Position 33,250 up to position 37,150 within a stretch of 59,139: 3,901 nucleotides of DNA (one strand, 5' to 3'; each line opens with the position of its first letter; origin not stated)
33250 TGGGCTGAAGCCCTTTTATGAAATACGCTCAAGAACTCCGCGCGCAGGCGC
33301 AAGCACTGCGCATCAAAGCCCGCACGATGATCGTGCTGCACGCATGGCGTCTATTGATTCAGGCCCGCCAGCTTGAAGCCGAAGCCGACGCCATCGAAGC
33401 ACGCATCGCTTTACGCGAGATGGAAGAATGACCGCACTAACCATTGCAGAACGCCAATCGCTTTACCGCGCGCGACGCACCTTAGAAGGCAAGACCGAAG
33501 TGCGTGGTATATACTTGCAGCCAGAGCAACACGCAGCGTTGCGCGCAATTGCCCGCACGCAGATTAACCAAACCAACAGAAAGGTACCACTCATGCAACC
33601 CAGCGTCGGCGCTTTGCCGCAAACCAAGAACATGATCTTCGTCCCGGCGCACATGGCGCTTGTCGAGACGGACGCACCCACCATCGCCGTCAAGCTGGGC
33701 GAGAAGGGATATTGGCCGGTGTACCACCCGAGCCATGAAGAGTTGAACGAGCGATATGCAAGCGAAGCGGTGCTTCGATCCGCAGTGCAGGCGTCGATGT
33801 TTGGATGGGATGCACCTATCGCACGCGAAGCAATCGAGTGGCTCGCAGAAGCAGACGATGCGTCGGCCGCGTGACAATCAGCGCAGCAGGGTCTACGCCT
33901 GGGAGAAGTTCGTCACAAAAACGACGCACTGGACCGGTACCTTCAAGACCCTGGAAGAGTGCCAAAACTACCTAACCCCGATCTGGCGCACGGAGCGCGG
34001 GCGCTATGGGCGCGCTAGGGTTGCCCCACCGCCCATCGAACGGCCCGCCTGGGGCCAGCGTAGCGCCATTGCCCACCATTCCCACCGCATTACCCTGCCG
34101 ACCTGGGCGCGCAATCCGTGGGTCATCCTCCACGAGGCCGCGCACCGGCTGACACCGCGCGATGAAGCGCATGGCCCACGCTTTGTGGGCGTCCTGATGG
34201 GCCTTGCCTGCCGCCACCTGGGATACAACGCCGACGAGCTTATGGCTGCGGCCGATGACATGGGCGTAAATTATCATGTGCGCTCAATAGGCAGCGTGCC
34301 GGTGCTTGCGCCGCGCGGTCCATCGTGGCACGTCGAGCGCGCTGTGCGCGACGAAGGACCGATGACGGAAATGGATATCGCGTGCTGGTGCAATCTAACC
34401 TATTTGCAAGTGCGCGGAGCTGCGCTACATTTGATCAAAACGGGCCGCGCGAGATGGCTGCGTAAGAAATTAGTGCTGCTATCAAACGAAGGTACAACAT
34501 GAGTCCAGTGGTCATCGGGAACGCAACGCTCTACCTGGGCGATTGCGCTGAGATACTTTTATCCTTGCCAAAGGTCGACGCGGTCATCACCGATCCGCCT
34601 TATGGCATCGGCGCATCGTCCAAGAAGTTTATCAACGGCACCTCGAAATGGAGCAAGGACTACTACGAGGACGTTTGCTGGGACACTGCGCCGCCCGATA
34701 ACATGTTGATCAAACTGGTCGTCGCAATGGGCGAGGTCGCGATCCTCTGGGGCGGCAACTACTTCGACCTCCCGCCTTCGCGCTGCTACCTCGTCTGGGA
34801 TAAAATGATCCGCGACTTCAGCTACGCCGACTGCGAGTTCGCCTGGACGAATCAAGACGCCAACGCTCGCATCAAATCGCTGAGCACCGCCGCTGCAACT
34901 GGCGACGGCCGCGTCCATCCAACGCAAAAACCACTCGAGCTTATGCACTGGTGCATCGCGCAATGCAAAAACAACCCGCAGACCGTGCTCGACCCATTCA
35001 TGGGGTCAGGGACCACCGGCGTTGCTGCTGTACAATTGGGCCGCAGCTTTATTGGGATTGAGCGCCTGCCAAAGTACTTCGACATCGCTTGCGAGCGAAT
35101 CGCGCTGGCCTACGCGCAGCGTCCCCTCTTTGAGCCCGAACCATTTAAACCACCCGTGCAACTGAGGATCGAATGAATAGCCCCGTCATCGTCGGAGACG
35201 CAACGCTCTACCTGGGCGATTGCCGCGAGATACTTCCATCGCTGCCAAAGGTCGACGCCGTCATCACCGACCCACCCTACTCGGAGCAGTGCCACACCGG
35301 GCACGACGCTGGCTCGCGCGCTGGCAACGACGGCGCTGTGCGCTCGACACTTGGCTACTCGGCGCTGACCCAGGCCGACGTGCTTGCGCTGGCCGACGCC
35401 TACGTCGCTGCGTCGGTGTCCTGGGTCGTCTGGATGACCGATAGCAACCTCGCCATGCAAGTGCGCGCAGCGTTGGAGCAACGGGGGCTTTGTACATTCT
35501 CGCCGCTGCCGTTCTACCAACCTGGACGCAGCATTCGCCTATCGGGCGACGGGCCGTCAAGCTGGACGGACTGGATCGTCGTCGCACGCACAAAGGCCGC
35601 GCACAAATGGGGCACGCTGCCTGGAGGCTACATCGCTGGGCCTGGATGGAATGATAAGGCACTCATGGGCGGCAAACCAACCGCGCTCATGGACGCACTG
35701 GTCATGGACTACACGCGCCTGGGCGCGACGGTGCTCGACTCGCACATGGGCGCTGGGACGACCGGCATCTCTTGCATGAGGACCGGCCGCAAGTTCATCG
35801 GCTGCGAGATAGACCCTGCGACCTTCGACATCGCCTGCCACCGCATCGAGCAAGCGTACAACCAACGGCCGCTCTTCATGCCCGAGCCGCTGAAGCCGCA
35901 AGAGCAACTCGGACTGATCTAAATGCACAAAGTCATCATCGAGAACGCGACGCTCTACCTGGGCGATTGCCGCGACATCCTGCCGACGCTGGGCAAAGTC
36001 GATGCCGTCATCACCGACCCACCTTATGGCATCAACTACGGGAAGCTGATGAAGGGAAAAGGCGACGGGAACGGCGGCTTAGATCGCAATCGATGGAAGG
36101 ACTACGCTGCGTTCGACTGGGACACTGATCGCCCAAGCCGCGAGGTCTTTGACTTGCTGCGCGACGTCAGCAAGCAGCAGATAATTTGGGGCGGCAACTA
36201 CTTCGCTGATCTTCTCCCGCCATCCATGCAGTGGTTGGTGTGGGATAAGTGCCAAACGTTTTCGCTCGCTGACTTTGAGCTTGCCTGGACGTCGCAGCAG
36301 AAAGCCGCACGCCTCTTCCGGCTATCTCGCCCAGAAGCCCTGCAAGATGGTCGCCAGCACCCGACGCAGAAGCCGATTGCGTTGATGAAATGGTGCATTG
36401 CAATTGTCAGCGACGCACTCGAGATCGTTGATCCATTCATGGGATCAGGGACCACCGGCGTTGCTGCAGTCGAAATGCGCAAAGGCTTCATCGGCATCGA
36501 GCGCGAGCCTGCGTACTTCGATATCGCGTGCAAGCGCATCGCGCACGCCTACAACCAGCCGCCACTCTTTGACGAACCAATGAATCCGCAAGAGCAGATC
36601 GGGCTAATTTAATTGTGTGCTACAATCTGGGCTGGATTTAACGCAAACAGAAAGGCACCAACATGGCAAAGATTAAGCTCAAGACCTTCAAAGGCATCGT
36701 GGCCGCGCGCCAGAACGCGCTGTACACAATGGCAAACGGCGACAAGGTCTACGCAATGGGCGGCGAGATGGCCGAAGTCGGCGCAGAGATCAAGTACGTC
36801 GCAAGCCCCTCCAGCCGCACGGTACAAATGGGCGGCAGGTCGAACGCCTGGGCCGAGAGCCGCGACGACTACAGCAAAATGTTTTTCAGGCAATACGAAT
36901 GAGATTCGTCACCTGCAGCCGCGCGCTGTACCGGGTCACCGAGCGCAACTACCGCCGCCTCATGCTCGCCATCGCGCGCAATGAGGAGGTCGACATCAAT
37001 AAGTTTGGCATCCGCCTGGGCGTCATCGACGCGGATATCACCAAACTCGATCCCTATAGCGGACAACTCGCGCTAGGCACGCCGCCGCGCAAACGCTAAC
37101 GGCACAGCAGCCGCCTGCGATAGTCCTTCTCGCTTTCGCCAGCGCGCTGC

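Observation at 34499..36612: Three tandem paralogous DPPY DNA methyltransferases with diverged central regions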

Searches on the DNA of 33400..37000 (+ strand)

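Call 5: search_dna_similar(query=window:33400-37000:+, collection=phages, mode=distant, max_rows=25)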
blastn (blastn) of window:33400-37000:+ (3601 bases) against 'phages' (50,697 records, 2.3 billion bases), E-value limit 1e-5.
Records with a match: 17; places in all: 17; records where one place covers at least 80% of the query: 0.
Best place of each record, by identity: 80-90% 1; 60-80% 16.
By first word of the organism name: Mycobacterium 9; Sinorhizobium 2; Rhizobium 2; Synechococcus 2; Pseudanabaena 1; Cylindrospermopsis 1.
By host as written in the record: Mycobacterium smegmatis mc2 155 8; Sinorhizobium meliloti 2; - 2; Pseudanabaena sp. 1; Mycobacterium smegmatis mc#155 1; Synechococcus sp. PCC 7002 1; Synechococcus sp. 1; Cylindrospermopsis raciborskii KLL06 1.
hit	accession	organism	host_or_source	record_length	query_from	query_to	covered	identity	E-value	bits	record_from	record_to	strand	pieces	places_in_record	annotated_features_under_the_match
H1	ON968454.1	Pseudanabaena phage Pan3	Pseudanabaena sp.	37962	1340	3133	14%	71.7%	6e-23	263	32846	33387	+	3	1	site-specific DNA-methyltransferase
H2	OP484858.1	Sinorhizobium phage NV1.1.1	Sinorhizobium meliloti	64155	1580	2459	8%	73.0%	1e-12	156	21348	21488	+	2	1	hypothetical protein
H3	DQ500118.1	Rhizobium phage 16-3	-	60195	1517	1702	5%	70.7%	2e-10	76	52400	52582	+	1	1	16-3p097: p097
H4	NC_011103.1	Rhizobium phage 16-3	-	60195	1517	1702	5%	70.7%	2e-10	76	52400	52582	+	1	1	16-3p097: methyltransferase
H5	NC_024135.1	Mycobacterium phage Bernal13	Mycobacterium smegmatis mc2 155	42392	1523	1689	5%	71.1%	6e-10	74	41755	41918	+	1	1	60: DNA methyltransferase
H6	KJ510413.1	Mycobacterium phage Bernal13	Mycobacterium smegmatis mc2 155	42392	1523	1689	5%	71.1%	6e-10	74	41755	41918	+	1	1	60: DNA methylase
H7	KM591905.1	Mycobacterium phage RonRayGun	Mycobacterium smegmatis mc2 155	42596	1523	1689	5%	71.1%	6e-10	74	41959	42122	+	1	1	DNA methylase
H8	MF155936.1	Mycobacterium phage ZenTime222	Mycobacterium smegmatis mc2 155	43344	1523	1689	5%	71.1%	6e-10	74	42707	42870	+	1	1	DNA methylase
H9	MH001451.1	Mycobacterium phage Nairb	Mycobacterium smegmatis mc2 155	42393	1523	1689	5%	71.1%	6e-10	74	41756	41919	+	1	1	58: DNA methylase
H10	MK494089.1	Mycobacterium phage Ibrahim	Mycobacterium smegmatis mc#155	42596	1523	1689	5%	71.1%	6e-10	74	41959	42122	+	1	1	60: DNA methylase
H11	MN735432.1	Mycobacterium phage Whitty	Mycobacterium smegmatis mc2 155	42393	1523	1689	5%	71.1%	6e-10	74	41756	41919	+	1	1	59: DNA methylase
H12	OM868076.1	Synechococcus phage Yong-M3-232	Synechococcus sp. PCC 7002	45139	2959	3121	5%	71.4%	8e-9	70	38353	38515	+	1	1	DNA methylase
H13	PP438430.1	Synechococcus phage Ssp-JY40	Synechococcus sp.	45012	2959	3121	5%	71.4%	8e-9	70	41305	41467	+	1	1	adenine specific DNA methyltransferase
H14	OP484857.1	Sinorhizobium phage AP-16-3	Sinorhizobium meliloti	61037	1583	1719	4%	72.5%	2e-9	72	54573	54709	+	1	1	hypothetical protein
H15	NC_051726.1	Mycobacterium phage Mendokysei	Mycobacterium smegmatis mc2 155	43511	1583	1689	3%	75.2%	8e-9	71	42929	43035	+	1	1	64: DNA methyltransferase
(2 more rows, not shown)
